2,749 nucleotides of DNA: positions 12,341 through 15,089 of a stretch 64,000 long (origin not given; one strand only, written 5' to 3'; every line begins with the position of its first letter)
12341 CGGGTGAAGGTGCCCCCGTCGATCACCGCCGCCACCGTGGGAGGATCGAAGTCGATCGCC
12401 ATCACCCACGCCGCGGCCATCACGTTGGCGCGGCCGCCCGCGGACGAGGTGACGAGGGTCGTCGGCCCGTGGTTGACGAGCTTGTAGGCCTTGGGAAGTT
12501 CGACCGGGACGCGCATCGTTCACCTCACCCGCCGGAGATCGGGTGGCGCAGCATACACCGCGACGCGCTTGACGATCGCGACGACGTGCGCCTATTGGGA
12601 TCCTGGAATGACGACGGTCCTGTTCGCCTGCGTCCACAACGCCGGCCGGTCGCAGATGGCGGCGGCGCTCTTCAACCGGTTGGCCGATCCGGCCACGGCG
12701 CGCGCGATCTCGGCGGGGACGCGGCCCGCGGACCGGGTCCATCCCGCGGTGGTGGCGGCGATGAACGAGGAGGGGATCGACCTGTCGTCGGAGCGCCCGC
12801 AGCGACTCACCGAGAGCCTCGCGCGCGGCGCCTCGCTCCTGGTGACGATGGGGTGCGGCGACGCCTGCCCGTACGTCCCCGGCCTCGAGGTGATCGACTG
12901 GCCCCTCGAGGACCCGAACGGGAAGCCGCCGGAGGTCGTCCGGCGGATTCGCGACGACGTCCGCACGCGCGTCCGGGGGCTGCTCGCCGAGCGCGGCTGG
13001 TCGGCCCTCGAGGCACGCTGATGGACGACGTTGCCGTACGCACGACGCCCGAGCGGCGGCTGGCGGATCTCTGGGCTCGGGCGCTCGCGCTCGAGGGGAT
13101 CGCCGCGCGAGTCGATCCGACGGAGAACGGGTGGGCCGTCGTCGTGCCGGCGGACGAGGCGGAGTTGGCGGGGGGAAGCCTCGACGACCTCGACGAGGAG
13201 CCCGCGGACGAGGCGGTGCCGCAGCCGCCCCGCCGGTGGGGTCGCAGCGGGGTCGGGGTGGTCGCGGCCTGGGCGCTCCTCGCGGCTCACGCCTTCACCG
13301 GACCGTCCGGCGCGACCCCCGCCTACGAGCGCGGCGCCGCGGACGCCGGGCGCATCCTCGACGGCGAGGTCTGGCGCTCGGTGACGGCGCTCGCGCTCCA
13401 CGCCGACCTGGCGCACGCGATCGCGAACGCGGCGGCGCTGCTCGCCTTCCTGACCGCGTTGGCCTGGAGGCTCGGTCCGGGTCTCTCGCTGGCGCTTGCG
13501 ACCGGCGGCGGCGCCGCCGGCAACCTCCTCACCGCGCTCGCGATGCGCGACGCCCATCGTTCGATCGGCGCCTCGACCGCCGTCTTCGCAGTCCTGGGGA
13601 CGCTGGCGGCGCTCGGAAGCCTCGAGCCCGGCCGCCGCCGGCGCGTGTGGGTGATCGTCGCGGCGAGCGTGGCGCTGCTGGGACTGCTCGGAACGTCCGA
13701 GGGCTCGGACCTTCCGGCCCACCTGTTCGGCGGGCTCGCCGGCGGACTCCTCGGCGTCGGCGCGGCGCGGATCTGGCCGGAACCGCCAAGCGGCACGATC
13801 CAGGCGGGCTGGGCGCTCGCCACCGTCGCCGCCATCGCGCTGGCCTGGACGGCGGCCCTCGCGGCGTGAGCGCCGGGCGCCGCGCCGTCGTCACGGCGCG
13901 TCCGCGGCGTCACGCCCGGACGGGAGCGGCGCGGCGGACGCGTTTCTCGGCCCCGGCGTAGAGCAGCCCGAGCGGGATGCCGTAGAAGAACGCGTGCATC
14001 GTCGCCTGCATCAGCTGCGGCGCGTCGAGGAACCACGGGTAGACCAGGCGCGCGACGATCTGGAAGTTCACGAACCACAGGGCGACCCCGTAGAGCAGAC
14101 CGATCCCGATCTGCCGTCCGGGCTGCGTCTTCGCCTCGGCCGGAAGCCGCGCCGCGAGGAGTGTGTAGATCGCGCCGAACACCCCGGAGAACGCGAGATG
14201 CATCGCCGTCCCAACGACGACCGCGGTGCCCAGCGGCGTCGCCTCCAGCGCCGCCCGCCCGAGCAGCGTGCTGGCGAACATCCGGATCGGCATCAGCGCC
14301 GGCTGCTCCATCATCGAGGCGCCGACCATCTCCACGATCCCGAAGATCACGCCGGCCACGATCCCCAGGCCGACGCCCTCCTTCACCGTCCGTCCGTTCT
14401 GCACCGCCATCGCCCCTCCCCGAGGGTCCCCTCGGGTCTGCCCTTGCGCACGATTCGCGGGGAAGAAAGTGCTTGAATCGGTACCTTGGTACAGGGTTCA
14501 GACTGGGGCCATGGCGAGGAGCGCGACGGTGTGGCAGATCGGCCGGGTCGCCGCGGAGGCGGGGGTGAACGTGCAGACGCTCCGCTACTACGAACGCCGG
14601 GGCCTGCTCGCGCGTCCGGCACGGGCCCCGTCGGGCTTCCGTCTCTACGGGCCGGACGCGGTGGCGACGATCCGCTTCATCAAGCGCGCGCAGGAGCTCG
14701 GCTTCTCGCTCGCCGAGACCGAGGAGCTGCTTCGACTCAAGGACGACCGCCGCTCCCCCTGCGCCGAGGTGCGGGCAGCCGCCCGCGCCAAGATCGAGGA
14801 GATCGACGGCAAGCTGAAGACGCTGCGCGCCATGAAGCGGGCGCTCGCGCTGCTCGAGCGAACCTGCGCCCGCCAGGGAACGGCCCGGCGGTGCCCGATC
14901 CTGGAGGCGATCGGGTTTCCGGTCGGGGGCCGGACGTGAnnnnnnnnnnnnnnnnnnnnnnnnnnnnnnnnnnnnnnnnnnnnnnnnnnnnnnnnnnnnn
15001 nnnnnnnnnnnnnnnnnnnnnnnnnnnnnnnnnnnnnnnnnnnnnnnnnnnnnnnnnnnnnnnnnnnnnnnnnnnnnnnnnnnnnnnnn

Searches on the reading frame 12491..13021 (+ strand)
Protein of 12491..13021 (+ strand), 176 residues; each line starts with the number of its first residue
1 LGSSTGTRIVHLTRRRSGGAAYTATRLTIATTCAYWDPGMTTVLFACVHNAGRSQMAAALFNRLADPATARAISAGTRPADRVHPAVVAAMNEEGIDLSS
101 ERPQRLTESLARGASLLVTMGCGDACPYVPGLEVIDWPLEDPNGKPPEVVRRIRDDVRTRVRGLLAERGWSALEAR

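Call 35: search_protein_families(library=pfam, proteins=[window:12491-13021:+], max_evalue=0.001)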
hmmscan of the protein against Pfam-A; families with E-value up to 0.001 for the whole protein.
window:12491-13021:+ (176 aa): 1 family
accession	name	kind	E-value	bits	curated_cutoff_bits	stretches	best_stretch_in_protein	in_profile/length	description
PF01451.26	LMWPc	-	3.8e-17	63.3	23.2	1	43-165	1-144/144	Low molecular weight phosphotyrosine protein phosphatase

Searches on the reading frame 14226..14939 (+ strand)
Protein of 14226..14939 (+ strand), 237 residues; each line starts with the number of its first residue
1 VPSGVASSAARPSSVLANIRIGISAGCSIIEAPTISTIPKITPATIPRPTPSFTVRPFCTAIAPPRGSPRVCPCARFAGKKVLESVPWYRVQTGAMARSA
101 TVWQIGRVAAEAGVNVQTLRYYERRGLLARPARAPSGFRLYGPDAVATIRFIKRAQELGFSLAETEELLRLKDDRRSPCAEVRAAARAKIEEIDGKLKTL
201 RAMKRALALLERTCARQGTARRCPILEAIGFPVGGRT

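Call 35: search_protein_families(library=pfam, proteins=[window:14226-14939:+], max_evalue=0.001)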
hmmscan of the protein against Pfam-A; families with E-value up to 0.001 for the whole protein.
window:14226-14939:+ (237 aa): 3 families
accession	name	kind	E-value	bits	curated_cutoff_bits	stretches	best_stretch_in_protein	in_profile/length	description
PF09278.17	MerR-DNA-bind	-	1.1e-18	68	25.4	1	146-208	1-63/65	MerR, DNA binding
PF13411.12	MerR_1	-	3.1e-16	59.7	21.6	1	105-170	3-67/69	MerR HTH family regulatory protein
PF00376.29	MerR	-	2.1e-13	50.3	28.2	1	105-141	2-38/38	MerR family regulatory protein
